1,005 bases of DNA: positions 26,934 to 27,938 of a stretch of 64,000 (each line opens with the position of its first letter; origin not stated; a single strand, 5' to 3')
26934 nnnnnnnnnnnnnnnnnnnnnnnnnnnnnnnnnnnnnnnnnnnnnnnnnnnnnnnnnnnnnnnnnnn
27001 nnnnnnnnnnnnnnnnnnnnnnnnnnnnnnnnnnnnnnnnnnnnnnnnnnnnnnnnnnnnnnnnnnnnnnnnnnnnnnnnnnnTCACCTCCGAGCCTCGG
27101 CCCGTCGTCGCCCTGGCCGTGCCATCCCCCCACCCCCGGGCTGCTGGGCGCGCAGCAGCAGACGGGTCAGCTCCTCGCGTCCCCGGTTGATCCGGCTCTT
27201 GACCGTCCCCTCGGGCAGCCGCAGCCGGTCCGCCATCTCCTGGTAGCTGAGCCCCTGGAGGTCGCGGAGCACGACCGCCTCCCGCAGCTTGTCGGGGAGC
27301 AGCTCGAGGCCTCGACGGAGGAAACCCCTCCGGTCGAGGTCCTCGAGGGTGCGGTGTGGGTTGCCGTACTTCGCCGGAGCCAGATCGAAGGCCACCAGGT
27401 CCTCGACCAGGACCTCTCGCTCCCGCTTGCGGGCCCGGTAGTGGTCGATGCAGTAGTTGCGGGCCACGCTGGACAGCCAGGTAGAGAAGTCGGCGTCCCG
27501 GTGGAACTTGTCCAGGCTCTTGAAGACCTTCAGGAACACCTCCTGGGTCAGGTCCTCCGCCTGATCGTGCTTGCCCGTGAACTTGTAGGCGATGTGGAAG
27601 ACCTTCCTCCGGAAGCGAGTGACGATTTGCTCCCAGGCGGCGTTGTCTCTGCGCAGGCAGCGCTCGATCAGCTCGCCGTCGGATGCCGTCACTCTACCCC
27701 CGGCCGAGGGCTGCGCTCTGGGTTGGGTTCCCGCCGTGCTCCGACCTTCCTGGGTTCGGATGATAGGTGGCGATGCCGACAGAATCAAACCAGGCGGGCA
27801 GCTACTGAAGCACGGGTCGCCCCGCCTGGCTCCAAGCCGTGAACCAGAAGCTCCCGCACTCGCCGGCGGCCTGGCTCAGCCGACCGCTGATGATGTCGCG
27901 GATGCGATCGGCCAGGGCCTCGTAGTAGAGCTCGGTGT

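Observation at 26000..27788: Four-gene operon: ECF sigma, STAS antagonist, unknown 103-aa protein, DUF1573 secreted protein (a partner-switching module without a kinase)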

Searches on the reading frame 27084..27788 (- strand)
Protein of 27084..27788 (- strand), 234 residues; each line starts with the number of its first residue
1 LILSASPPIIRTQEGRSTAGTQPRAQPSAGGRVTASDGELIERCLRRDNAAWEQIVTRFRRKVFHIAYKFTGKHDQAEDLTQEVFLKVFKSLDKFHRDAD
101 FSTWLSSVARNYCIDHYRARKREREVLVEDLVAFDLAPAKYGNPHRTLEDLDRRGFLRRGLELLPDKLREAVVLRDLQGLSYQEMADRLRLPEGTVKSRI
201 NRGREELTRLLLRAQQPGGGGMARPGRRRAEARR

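Call 3: search_protein_families(library=pfam, proteins=[window:27084-27788:-], max_evalue=0.1)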
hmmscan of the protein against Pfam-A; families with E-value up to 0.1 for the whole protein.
window:27084-27788:- (234 aa): 10 families
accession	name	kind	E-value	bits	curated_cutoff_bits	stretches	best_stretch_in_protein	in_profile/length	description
PF04542.20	Sigma70_r2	-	2.6e-21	75.6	24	1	56-122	2-70/71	Sigma-70 region 2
PF08281.18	Sigma70_r4_2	-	1.8e-15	56.8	25.7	1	158-207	5-54/54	Sigma-70, region 4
PF04545.22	Sigma70_r4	-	3.9e-09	36.3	24.1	1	161-207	2-48/50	Sigma-70, region 4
PF07638.17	Sigma70_ECF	-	3e-05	24.5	21.1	1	72-208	44-180/185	ECF sigma factor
PF22943.2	HTH_68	-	0.00056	19.9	27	1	168-197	7-35/45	Putative helix-turn-helix domain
PF13412.12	HTH_24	-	0.0081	16.2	21.9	1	179-202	17-40/48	Winged helix-turn-helix DNA-binding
PF13384.12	HTH_23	-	0.016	15.4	24.6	1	169-202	6-40/50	Homeodomain-like domain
PF13404.12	HTH_AsnC-type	-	0.032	14.5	27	1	180-202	18-40/42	AsnC-type helix-turn-helix domain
PF25787.1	HTH_SB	-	0.091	13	43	0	166-201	9-44/53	Sleeping Beauty transposase HTH domain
PF12645.13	HTH_16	-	0.099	13.2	22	0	39-96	2-65/65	Helix-turn-helix domain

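Call 4: search_protein_families(library=ncbifam, proteins=[window:27084-27788:-], max_evalue=0.1)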
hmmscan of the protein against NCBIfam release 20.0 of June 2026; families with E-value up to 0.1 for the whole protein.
window:27084-27788:- (234 aa): 121 families (the best 25 are shown)
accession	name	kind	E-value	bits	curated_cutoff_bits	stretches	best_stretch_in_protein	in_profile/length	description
NF009171.0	PRK12518.1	equivalog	3.8e-37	128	208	1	33-211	10-184/191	RNA polymerase sigma factor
NF009166.1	PRK12513.1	equivalog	2.1e-36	125.4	206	1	34-211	6-186/193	RNA polymerase sigma factor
NF007229.0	PRK09647.1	equivalog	2.1e-35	122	265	1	48-215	42-206/220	RNA polymerase sigma factor SigE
NF007223.0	PRK09641.1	equivalog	2.4e-35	122.1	209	1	40-211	8-184/187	RNA polymerase sigma factor SigW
TIGR02937.1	sigma70-ECF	superfamily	1.1e-33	116.2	42.9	1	51-209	2-163/165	sigma-70 family RNA polymerase sigma factor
NF007225.0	PRK09643.1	equivalog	1.5e-33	116.2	190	1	34-219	11-190/204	RNA polymerase sigma factor SigM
NF008888.0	PRK11922.1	equivalog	5.3e-32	111.3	204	1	33-211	13-196/231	RNA polymerase sigma factor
TIGR02948.1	SigW_bacill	equivalog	5.9e-32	111.2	243.1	1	41-211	9-184/187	RNA polymerase sigma factor SigW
TIGR02939.1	RpoE_Sigma70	equivalog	4e-31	108.5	236.15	1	36-210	6-185/190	RNA polymerase sigma factor RpoE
TIGR02950.1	SigM_subfam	subfamily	1.1e-30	106.5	147.95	1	53-210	3-157/159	RNA polymerase sigma factor, SigM family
NF058625.1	sigma_PG0214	equivalog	2.8e-29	102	130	1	50-216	4-166/170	GFO_1088 family ECF-type sigma factor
NF004113.0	PRK05602.1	equivalog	2.9e-29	102.2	208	1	26-215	21-205/211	RNA polymerase sigma factor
NF007216.0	PRK09638.1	equivalog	1e-27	97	194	1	36-209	4-172/180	RNA polymerase sigma factor SigY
TIGR02959.1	SigZ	equivalog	1.3e-26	93.4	168.65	1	72-212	17-149/170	RNA polymerase sigma factor SigZ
TIGR02985.1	Sig70_bacteroi1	subfamily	2e-26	93.1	126.4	1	51-208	2-159/162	RNA polymerase sigma-70 factor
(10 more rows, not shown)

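Call 74: search_solved_structures(query=window:27084-27692:-, max_evalue=1e-10, show_alignments=0)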
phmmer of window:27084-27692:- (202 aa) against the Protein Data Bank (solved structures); distinct sequences matched with E-value up to 1e-10: 15.
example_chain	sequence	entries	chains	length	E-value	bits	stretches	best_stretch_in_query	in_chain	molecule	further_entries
9m9d_F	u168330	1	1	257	1.5e-28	103.1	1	18-180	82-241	ECF RNA polymerase sigma factor SigE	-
9m9e_F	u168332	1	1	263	1.6e-28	103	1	18-180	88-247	ECF RNA polymerase sigma factor SigE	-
9m98_F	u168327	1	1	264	1.6e-28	103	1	18-180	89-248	ECF RNA polymerase sigma factor SigE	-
6in7_B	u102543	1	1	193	5.8e-27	97.9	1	4-179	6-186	RNA polymerase sigma-H factor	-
8z6g_B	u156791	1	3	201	6e-27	97.8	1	4-179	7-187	RNA polymerase sigma factor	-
1or7_A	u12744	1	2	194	1.2e-24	90.4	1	4-176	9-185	RNA polymerase sigma-E factor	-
5wuq_A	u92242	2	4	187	1.7e-24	89.9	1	9-178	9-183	ECF RNA polymerase sigma factor SigW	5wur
6jbq_F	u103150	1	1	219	1.8e-24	89.8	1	4-176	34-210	ECF RNA polymerase sigma-E factor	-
6jcy_F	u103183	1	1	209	1.9e-20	76.7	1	30-185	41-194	ECF RNA polymerase sigma factor SigH,ECF RNA polymerase sigma factor SigE,ECF RNA polymera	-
5uxx_A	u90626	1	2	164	9.1e-17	64.6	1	35-179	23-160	RNA polymerase sigma factor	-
5zx2_F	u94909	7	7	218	2.9e-16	63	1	30-185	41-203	ECF RNA polymerase sigma factor SigH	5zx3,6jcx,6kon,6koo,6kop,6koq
7qh5_A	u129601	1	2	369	8.6e-15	58.2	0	20-96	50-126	RNA polymerase sigma factor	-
6dxo_A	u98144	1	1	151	3.6e-12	49.6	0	7-90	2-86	RNA polymerase ECF-subfamily sigma factor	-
2mao_A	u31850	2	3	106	9.1e-11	45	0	4-94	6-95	RNA polymerase sigma factor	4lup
2map_A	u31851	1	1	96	9.8e-11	45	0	4-93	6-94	RNA polymerase sigma factor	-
